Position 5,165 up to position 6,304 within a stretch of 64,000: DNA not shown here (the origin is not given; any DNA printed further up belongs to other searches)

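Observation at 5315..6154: wHTH protein with an unassigned ~200-aa Trp/His-rich domain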

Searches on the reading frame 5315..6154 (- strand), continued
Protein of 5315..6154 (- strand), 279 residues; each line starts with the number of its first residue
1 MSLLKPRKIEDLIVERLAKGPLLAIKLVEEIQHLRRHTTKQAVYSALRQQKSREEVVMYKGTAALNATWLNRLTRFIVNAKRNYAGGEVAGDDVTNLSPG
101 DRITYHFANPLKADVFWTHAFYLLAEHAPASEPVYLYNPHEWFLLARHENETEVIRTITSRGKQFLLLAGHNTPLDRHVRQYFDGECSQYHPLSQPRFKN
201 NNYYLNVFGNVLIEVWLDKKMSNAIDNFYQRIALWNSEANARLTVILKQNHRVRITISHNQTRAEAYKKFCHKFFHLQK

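Call 28: find_related_loci(query=A1, collection=genome_contigs, flank=6000)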
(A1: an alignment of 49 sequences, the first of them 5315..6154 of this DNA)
Query A1 (279 aa) in genome_contigs; peptide patterns used: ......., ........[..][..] (x = any residue, [..] = any of these).
123 stretches matched a pattern; 91 encode a relative of the query (tblastn E <= 1e-3); the best 80 are kept; 80 distinct loci.
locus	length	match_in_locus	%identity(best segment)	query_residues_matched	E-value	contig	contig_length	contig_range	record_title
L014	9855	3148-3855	83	44-279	1e-133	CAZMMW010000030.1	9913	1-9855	MAG TPA_asm: uncultured Gammaproteobacteria bacterium isolate SRP257756_co1_229 genome assembly, contig: NODE_6227_lengt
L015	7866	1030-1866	65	1-279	3e-127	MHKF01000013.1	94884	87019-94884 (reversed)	MAG: Candidatus Kerfeldbacteria bacterium RIFCSPLOWO2_02_FULL_42_19 rifcsplowo2_02_scaffold_423, whole genome shotgun se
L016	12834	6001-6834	48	1-278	1e-90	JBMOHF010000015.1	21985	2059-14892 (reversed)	MAG: Patescibacteria group bacterium isolate Deming_bin.338 contig5897, whole genome shotgun sequence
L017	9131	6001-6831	47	1-278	2e-87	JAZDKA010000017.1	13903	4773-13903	MAG: Patescibacteria group bacterium isolate MEGAHIT-group-0.51 k141_1329070, whole genome shotgun sequence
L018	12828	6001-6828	49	1-277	3e-83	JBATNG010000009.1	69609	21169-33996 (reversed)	MAG: Candidatus Moraniibacteriota bacterium isolate MFD10541_ilm_asm_bin30 k127_178713, whole genome shotgun sequence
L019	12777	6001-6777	47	1-260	1e-78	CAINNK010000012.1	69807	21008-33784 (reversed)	uncultured bacterium isolate AM_bin-0953 genome assembly, contig: bin-0953:12/46, whole genome shotgun sequence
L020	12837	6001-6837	44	1-279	5e-78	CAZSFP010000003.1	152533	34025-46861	MAG TPA_asm: uncultured Candidatus Saccharibacteria bacterium isolate SRP342105_co1_388 genome assembly, contig: NODE_10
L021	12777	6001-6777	45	1-260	5e-77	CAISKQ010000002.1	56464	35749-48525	uncultured bacterium isolate LJ_bin-4100 genome assembly, contig: bin-4100:02/67, whole genome shotgun sequence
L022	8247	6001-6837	42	1-279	1e-76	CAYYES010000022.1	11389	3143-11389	MAG TPA_asm: uncultured Candidatus Saccharibacteria bacterium isolate SRP135725_co1_1 genome assembly, contig: NODE_7960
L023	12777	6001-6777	43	1-260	4e-73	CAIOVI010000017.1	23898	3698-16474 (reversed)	uncultured bacterium isolate MJ110830A_bin-153 genome assembly, contig: bin-153:17/63, whole genome shotgun sequence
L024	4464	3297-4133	41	1-279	2e-72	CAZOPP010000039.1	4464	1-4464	MAG TPA_asm: uncultured Candidatus Saccharibacteria bacterium isolate SRP329715_co2_76 genome assembly, contig: NODE_339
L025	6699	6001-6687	49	1-230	2e-71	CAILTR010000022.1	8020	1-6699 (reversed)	uncultured bacterium isolate Kiruna_bin-03023 genome assembly, contig: bin-03023:022/120, whole genome shotgun sequence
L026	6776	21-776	44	9-260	3e-71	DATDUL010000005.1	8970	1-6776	MAG TPA_asm: Candidatus Paceibacterota bacterium isolate SMAG_U8057 k141_87931, whole genome shotgun sequence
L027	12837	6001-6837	40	1-279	8e-71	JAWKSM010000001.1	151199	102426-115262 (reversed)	MAG: Candidatus Paceibacterota bacterium isolate ABC1.149 ABC1.149.fa-1, whole genome shotgun sequence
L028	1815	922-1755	40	1-278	7e-74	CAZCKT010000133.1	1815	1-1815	MAG TPA_asm: uncultured Candidatus Saccharibacteria bacterium isolate SRP298887_co1_119 genome assembly, contig: NODE_10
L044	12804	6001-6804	38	8-275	2e-64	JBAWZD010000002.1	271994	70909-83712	MAG: bacterium isolate ELA106 MAG106_2, whole genome shotgun sequence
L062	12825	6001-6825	38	3-277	2e-57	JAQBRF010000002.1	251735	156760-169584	MAG: Candidatus Nomurabacteria bacterium isolate RYN_392 scaffold_3156995, whole genome shotgun sequence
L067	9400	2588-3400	34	9-279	1e-55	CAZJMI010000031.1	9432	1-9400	MAG TPA_asm: uncultured Gammaproteobacteria bacterium isolate SRP178699_co1_474 genome assembly, contig: NODE_10133_leng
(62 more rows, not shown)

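Call 34: search_protein_representatives(alignment_id=A1)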
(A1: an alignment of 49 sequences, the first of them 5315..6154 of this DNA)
Query: 49 sequences, 281 profile positions. Proteins with E-value up to 0.001 (for the whole library): 1703; up to 1e-10: 1118; up to 1e-30: 347. The best 150 are listed.
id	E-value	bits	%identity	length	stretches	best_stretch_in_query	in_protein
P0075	1.7e-108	378.5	-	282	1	4-279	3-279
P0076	4.9e-104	363.9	-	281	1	1-276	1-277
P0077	3.1e-102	358.0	-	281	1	1-279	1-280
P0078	1.3e-100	352.7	-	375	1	3-278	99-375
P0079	3.4e-100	351.3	-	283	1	1-278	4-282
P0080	9.2e-100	349.9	-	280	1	1-277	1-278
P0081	2.2e-99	348.7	-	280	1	1-278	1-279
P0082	3.1e-94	331.8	-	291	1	1-280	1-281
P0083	5.2e-94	331.0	-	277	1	7-274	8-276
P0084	7.3e-94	330.6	-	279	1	6-277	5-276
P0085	9.7e-93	326.9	-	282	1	5-278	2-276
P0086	3.6e-92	325.0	-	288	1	6-279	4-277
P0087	1.8e-91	322.7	-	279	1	1-278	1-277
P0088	3.5e-91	321.7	-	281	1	6-279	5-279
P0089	1.7e-90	319.5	-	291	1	1-279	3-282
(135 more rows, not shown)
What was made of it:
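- The family is widespread and vertically conserved in one phylum (calls 28, 34).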

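Call 35: search_protein_families(library=pfam, alignment_id=A1, max_evalue=1)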
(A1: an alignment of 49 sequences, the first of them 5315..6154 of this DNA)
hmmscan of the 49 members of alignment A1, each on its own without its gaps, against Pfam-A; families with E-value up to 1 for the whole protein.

A. member 1, window:5315-6154:- (279 aa): 1 family
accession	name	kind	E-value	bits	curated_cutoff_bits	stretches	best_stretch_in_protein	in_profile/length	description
PF07704.17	PSK_trans_fac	-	0.1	14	28.3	1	25-56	11-42/82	Rv0623-like transcription factor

B. families by the number of members that match (of 49 scanned): 35 families (the first 25 are shown)
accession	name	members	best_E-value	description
PF18297.6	NFACT-R_2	5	0.0058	NFACT protein RNA binding domain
PF05175.20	MTS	3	0.019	Methyltransferase small domain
PF07704.17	PSK_trans_fac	3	0.1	Rv0623-like transcription factor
PF03551.20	PadR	3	0.11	Transcriptional regulator PadR-like family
PF17933.6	TetR_C_25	2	0.073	Tetracyclin repressor-like, C-terminal domain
PF00149.33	Metallophos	2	0.081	Calcineurin-like phosphoesterase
PF21871.1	Gp6_C-III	2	0.12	Baseplate structural protein gp6, C-terminal domain III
PF16811.11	TAtT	1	0.0051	TRAP transporter T-component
PF21859.2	Replitron_HUH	1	0.0067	Replitron, HUH endonuclease domain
PF23294.1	BRCT_TopB1_SLF1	1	0.0073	TopBP1/SLF1, BRCT domain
PF11632.14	LcnG-beta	1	0.0096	Lactococcin G-beta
PF01638.23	HxlR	1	0.016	HxlR-like helix-turn-helix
PF25690.1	Phage_gp49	1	0.02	Mycobacteriophage L5/D29 gene 49 protein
PF22560.2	GMT-wHTH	1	0.025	GMT-like wHTH domain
PF03513.19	Cloacin_immun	1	0.026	Cloacin immunity protein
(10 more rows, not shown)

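Call 36: search_protein_families(library=pfam, proteins=[L008:10855-11613:+, L001:1087-1731:-, L019:7047-7808:-, L044:5467-5865:-, L067:2015-2410:-, L062:4793-5890:-, L027:5405-5908:-, L024:2787-3140:-], max_evalue=0.1)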
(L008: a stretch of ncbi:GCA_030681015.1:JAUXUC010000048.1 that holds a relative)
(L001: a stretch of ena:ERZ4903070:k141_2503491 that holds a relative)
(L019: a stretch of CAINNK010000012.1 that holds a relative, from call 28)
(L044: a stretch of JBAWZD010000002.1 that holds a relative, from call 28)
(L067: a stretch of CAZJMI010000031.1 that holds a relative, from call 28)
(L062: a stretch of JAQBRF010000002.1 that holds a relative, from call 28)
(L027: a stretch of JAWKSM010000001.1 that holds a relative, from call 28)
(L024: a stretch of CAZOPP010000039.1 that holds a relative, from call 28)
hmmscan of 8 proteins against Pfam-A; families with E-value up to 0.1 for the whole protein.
L008:10855-11613:+ (252 aa): 3 families
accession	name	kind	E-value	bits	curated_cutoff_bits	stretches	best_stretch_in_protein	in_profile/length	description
PF01978.25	TrmB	-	3.9e-12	46.3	25.6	1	17-85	1-67/68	Sugar-specific transcriptional regulator TrmB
PF08222.17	HTH_CodY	-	0.065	13.3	27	0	42-77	7-42/61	CodY helix-turn-helix domain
PF10007.15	DUF2250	-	0.07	13.7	24.4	0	32-86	15-69/93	Uncharacterized protein conserved in archaea (DUF2250)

L001:1087-1731:- (214 aa): 0 families

L019:7047-7808:- (253 aa): 22 families
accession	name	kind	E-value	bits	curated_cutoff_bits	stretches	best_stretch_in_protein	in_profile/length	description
PF01978.25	TrmB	-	1.6e-17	63.5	25.6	1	6-73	1-67/68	Sugar-specific transcriptional regulator TrmB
PF09339.16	HTH_IclR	-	2.7e-05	24.3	22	1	29-58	20-49/52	IclR helix-turn-helix domain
PF03962.21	Mnd1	-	0.0014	19.3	23.5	1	32-68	20-56/60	Mnd1 HTH domain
PF03965.22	Penicillinase_R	-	0.0015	19.3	22.6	1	30-74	20-68/115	Penicillinase repressor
PF24409.1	wHTH-PRTase_assc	-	0.0026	18.2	27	1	18-59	2-43/83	wHTH-PRTase associated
PF08221.17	HTH_9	-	0.0033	17.9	23.4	1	18-58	18-58/62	RNA polymerase III subunit RPC82 helix-turn-helix domain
PF13730.12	HTH_36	-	0.004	17.4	25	1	12-57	4-55/55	Helix-turn-helix domain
PF01047.28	MarR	-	0.0048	17.2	24.6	1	26-61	16-51/59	MarR family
PF13412.12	HTH_24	-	0.0056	16.7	21.9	1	31-57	21-47/48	Winged helix-turn-helix DNA-binding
PF01022.26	HTH_5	-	0.012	15.9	22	1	21-59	10-47/47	Bacterial regulatory protein, arsR family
PF02082.26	Rrf2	-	0.017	15.7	30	1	17-58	12-54/132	Iron-dependent Transcriptional regulator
PF13384.12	HTH_23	-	0.022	15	24.6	1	29-56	19-46/50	Homeodomain-like domain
PF13551.12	HTH_29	-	0.024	15.1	28.1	1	22-56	7-41/64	Winged helix-turn helix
PF02002.24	TFIIE_alpha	-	0.03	14.6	22.9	1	12-96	12-101/105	TFIIE alpha subunit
PF21984.2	DnaD_N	-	0.033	14.8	27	0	29-62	37-70/101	DnaD N-terminal domain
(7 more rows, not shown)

L044:5467-5865:- (132 aa): 2 families
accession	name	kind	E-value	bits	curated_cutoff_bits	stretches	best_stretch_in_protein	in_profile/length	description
PF02675.21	AdoMet_dc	-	6.4e-08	33.3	25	1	25-130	12-104/107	S-adenosylmethionine decarboxylase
PF25528.1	DUF7917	-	0.045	14.1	27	1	21-43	41-63/68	Domain of unknown function (DUF7917)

L067:2015-2410:- (131 aa): 1 family
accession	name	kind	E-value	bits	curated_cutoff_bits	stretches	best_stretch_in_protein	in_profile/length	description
PF21394.3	Beta-ketacyl_N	-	0.025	14.7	26.9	1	77-130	12-65/170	Beta-ketoacyl synthase-like, N-terminal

L062:4793-5890:- (365 aa): 3 families
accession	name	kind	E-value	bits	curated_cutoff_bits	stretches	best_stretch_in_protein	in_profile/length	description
PF13458.12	Peripla_BP_6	-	7.1e-42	144.7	31.7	1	28-343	1-327/343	Periplasmic binding protein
PF13433.12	Peripla_BP_5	-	4.4e-15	56.1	27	2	29-105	1-77/363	Periplasmic binding protein domain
PF01094.35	ANF_receptor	-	2e-14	53.8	25.4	1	50-314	4-292/353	Receptor family ligand binding region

L027:5405-5908:- (167 aa): 0 families

L024:2787-3140:- (117 aa): 1 family
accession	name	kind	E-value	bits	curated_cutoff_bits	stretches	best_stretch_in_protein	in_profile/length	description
PF11772.13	EpuA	-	0.085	13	27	1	72-88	8-24/46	DNA-directed RNA polymerase subunit beta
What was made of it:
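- On TrmB family (Pfam sense): Canonical neighbours score E 1.6e-17 (call 36).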

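Call 44: search_solved_structures(query=A2, max_evalue=1)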
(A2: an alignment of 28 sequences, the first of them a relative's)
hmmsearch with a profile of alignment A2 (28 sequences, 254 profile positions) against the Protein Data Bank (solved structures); distinct sequences matched with E-value up to 1: 109 (the best 60 are shown).
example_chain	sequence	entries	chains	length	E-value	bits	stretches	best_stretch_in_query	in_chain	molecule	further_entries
5bpd_A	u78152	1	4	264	9.4e-15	58.1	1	9-253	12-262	TrmBL2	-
5box_A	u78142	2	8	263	9.4e-15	58.1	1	9-253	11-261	Putative HTH-type transcriptional regulator TrmBL2 | TrmBL2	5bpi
5bqt_A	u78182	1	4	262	9.5e-15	58.1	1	9-253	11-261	Putative HTH-type transcriptional regulator TrmBL2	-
3qph_A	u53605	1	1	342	6.1e-13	52.2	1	4-94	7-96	TrmB, a global transcription regulator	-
1sfx_A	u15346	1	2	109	1.6e-08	37.7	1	4-85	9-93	Conserved hypothetical protein AF2008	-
2kko_A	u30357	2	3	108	6.3e-05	25.9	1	22-73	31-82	POSSIBLE TRANSCRIPTIONAL REGULATORY PROTEIN (POSSIBLY ARSR-FAMILY) | Possible transcriptional regulatory arsR-family protein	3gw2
5k5o_A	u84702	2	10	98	7.7e-05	25.6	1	20-91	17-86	AspA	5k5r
5k1y_C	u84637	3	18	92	8.8e-05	25.4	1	20-90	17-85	AspA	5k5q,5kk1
9qdr_A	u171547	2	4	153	9.6e-05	25.3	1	3-80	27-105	MarR family transcriptional regulator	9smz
4rs8_A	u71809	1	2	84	0.00012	25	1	20-77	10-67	AspA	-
5aip_A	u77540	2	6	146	0.00013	24.9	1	2-100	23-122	TRANSCRIPTIONAL REGULATOR, MARR FAMILY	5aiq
2lvs_A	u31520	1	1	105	0.00029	23.7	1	30-67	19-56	Putative uncharacterized protein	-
2d1h_A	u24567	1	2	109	0.00061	22.7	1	13-70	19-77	109aa long hypothetical transcriptional regulator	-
4ija_A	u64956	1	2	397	0.00069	22.5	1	13-67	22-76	XylR protein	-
3f6v_A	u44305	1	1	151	0.0013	21.7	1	22-73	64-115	Possible transcriptional regulator, ArsR family protein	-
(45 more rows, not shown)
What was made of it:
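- Those comparators match TrmBL2 over their full length at E 9e-15 (call 44).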

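Call 47: fold_search(model_id=the predicted structure, library=pdb)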
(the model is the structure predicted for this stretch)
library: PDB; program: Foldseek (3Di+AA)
matches with E <= 10: 864; with E <= 0.001: 1
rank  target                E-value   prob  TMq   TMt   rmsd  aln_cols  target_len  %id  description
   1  6ehi_B                3.3e-04  1.00  0.35  0.56   5.9       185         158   14  NucT from Helicobacter pylori (released 2018-01-17)
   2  1byr                  2.3e-03  1.00  0.33  0.53   6.1       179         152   11  CRYSTAL STRUCTURE OF A PHOSPHOLIPASE D FAMILY MEMBER, NUC FROM SALMONELLA TYPHIMURIUM (released 1999-10-19)
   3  3lst_A                2.4e-03  0.72  0.17  0.14  13.4       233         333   13  Crystal Structure of CalO1, Methyltransferase in Calicheamicin Biosynthesis, SAH bound form (released 2010-03-02)
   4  5lzk_A                9.8e-03  0.93  0.32  0.49   8.8       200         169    6  Structure of the domain of unknown function DUF1669 from human FAM83B (released 2016-10-26)
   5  8r3g_A                1.2e-02  0.72  0.21  0.17  16.5       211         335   10  Central glycolytic genes regulator (CggR) bound to DNA operator (released 2024-06-19)
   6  4qvg_A                1.8e-02  0.33  0.20  0.18  19.7       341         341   11  Crystal structure of S-adenosylmethionine-dependent methyltransferase SibL in its apo form (released 2015-05-27)
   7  8yr5_G                2.0e-02  0.72  0.31  0.21  13.1       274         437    9  Crystal structure of E. coli phosphatidylserine synthase in apo state (released 2024-11-20)
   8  8yr5_J                2.0e-02  0.72  0.31  0.21  13.1       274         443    9  Crystal structure of E. coli phosphatidylserine synthase in apo state (released 2024-11-20)
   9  8yr5_A                2.1e-02  0.72  0.32  0.22  13.0       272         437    9  Crystal structure of E. coli phosphatidylserine synthase in apo state (released 2024-11-20)
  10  8yr5_B                2.1e-02  0.72  0.32  0.22  13.0       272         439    9  Crystal structure of E. coli phosphatidylserine synthase in apo state (released 2024-11-20)
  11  4qvg_B                2.1e-02  0.51  0.18  0.16  14.1       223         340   14  Crystal structure of S-adenosylmethionine-dependent methyltransferase SibL in its apo form (released 2015-05-27)
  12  7wdq_A                2.3e-02  0.23  0.18  0.16  19.9       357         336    7  DsyB in complex with SAM (released 2022-06-01)
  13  5hs9_A                2.4e-02  1.00  0.21  0.59   6.1        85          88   20  Crystal structure of the quinone-bound YodB from B. subtilis (released 2016-08-17)
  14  8yr5_D                2.9e-02  0.66  0.32  0.21  12.9       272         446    9  Crystal structure of E. coli phosphatidylserine synthase in apo state (released 2024-11-20)
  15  8yr5_L                2.9e-02  0.63  0.31  0.21  13.2       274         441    9  Crystal structure of E. coli phosphatidylserine synthase in apo state (released 2024-11-20)
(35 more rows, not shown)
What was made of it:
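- On PLD superfamily enzymes (HKD nucleases and phospholipases): Foldseek E 3.3e-4 (call 47).
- Foldseek gives NucT E 3.3e-4 (call 47).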

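Call 67: find_encoding_contigs(protein=P0001, flank=6000, max_places=2)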
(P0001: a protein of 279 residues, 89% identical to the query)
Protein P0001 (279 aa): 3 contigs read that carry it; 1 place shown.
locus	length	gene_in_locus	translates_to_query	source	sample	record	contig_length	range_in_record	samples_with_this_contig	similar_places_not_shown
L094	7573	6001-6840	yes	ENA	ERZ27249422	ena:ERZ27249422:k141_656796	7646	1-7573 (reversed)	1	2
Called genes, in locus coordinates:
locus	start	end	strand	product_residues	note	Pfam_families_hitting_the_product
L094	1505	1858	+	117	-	-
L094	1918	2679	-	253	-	PF01746:tRNA_m1G_MT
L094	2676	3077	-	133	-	-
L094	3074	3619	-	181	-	PF01909:NTP_transf_2, PF18765:Polbeta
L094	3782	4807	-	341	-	PF13581:HATPase_c_2, PF02518:HATPase_c (weak), PF14213:DUF4325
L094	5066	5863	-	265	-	-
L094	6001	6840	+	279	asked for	-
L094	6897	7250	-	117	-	PF13083:KH_KhpA-B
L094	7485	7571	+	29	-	?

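Call 85: find_related_loci(query=A1, collection=viral_contigs, flank=5000)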
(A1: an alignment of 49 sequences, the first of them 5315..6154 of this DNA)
Query A1 (279 aa) in viral_contigs; peptide patterns used: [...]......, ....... (x = any residue, [..] = any of these).
31 stretches matched a pattern, but none encodes a relative of the query by tblastn (E <= 1e-3).
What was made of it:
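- There are no viral relatives (call 85).
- Tried and rejected: The viral contig scan found no relatives (call 85).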
